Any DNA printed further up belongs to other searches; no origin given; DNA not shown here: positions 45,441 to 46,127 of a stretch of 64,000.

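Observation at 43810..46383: Three paralogs of an uncharacterised polycysteine (C-x-CC-x-CCC) Fe-S protein family, two flanking a flavodoxin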

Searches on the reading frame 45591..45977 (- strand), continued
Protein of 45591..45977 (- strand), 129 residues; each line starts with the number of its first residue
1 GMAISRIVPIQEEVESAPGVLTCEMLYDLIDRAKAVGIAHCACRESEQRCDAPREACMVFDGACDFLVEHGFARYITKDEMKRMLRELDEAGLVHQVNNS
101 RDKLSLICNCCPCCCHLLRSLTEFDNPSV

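Call 91: search_protein_families(library=pfam, proteins=[L074:3-1331:-, P0334, L094:9915-10823:+, L077:2433-2954:+, L011:3658-4062:+, L011:4086-6401:+], max_evalue=0.001)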
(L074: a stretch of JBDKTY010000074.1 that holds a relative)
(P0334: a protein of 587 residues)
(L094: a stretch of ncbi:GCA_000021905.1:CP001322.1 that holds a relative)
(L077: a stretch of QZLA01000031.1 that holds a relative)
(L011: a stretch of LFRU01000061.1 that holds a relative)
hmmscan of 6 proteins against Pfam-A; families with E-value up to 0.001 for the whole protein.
L074:3-1331:- (443 aa): 2 families
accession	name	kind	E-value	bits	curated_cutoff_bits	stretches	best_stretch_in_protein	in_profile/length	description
PF14691.11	Fer4_20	-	1.2e-21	77.1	25.8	1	356-435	29-111/113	Dihydroprymidine dehydrogenase domain II, 4Fe-4S cluster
PF00037.32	Fer4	-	0.00028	21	21.1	1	280-300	2-22/24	4Fe-4S binding domain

P0334 (587 aa): 12 families
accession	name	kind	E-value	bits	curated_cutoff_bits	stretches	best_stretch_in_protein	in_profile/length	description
PF01370.27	Epimerase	-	9.6e-26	91.1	20.9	1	5-226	1-240/240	NAD dependent epimerase/dehydratase family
PF01073.25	3Beta_HSD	-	3.2e-18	66.2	22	1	46-184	47-194/280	3-beta hydroxysteroid dehydrogenase/isomerase family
PF16363.11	GDP_Man_Dehyd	-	9.1e-11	42.2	27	1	44-234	52-256/332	GDP-mannose 4,6 dehydratase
PF00037.32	Fer4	-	2.2e-08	34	21.1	1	514-534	4-24/24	4Fe-4S binding domain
PF07993.18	NAD_binding_4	-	2.5e-07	30.6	20.1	1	53-172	77-208/258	Male sterility protein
PF04321.23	RmlD_sub_bind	-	1.3e-06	28.2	27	1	53-185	37-165/287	RmlD substrate binding domain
PF12837.12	Fer4_6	-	4.4e-06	26.8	25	0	541-557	4-20/24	4Fe-4S binding domain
PF14697.11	Fer4_21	-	2.1e-05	25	35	1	516-561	6-57/59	4Fe-4S dicluster domain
PF12838.12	Fer4_7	-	6.3e-05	23.8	27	1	518-560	2-52/52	4Fe-4S dicluster domain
PF25160.1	LdpA_Fe-S-bd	-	0.00012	22.2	27.6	1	532-562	17-44/49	LdpA Fe-S cluster-binding domain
PF02719.21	Polysacc_synt_2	-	0.00014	21.6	20.2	1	55-113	66-129/293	Polysaccharide biosynthesis protein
PF13187.11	Fer4_9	-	0.00084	19.8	27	1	517-560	1-51/52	4Fe-4S dicluster domain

L094:9915-10823:+ (302 aa): 8 families
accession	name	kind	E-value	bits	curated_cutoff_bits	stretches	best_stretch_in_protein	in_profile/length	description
PF00037.32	Fer4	-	3e-08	33.6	21.1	1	258-277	2-21/24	4Fe-4S binding domain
PF25160.1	LdpA_Fe-S-bd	-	1.8e-07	31.2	27.6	1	239-283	7-47/49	LdpA Fe-S cluster-binding domain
PF14697.11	Fer4_21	-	5.1e-07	30.2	35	1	232-280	5-58/59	4Fe-4S dicluster domain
PF13237.11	Fer4_10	-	3.1e-06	27.5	25.5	1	231-275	5-53/53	4Fe-4S dicluster domain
PF13187.11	Fer4_9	-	9.7e-06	26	27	1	234-277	1-50/52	4Fe-4S dicluster domain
PF12837.12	Fer4_6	-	6.1e-05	23.2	25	0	257-276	2-21/24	4Fe-4S binding domain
PF12838.12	Fer4_7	-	8.2e-05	23.4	27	1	234-276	1-50/52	4Fe-4S dicluster domain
PF12797.12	Fer4_2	-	0.00011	22.4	24.5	1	259-275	5-21/22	4Fe-4S binding domain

L077:2433-2954:+ (173 aa): 4 families
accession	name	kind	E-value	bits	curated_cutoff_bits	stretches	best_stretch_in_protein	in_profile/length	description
PF12641.12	Flavodoxin_3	-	1.1e-13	51.7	27.5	1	4-166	1-159/160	Flavodoxin domain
PF12724.12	Flavodoxin_5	-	2.9e-10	41.1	27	1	4-100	1-100/145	Flavodoxin domain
PF00258.30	Flavodoxin_1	-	1.4e-06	29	25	1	5-54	1-54/143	Flavodoxin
PF12682.12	Flavodoxin_4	-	0.00027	20.9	24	0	2-48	1-43/155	Flavodoxin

L011:3658-4062:+ (134 aa): 3 families
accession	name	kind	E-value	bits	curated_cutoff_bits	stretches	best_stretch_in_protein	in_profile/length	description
PF01022.26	HTH_5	-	2.5e-16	59.7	22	1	59-104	1-46/47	Bacterial regulatory protein, arsR family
PF13545.12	HTH_Crp_2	-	0.0005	20.4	27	1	78-107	27-55/70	Crp-like helix-turn-helix domain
PF12840.13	HTH_20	-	0.00053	20.3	27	1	57-104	1-49/51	Helix-turn-helix domain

L011:4086-6401:+ (771 aa): 3 families
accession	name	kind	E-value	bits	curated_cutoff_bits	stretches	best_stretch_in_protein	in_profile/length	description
PF00122.25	E1-E2_ATPase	-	1.1e-54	185.2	28.1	1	255-435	2-181/181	E1-E2 ATPase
PF00702.32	Hydrolase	-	6.3e-38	131.5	26.4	1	453-666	3-188/191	haloacid dehalogenase-like hydrolase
PF00403.32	HMA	-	7.2e-17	62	24.8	1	16-76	2-62/62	Heavy-metal-associated domain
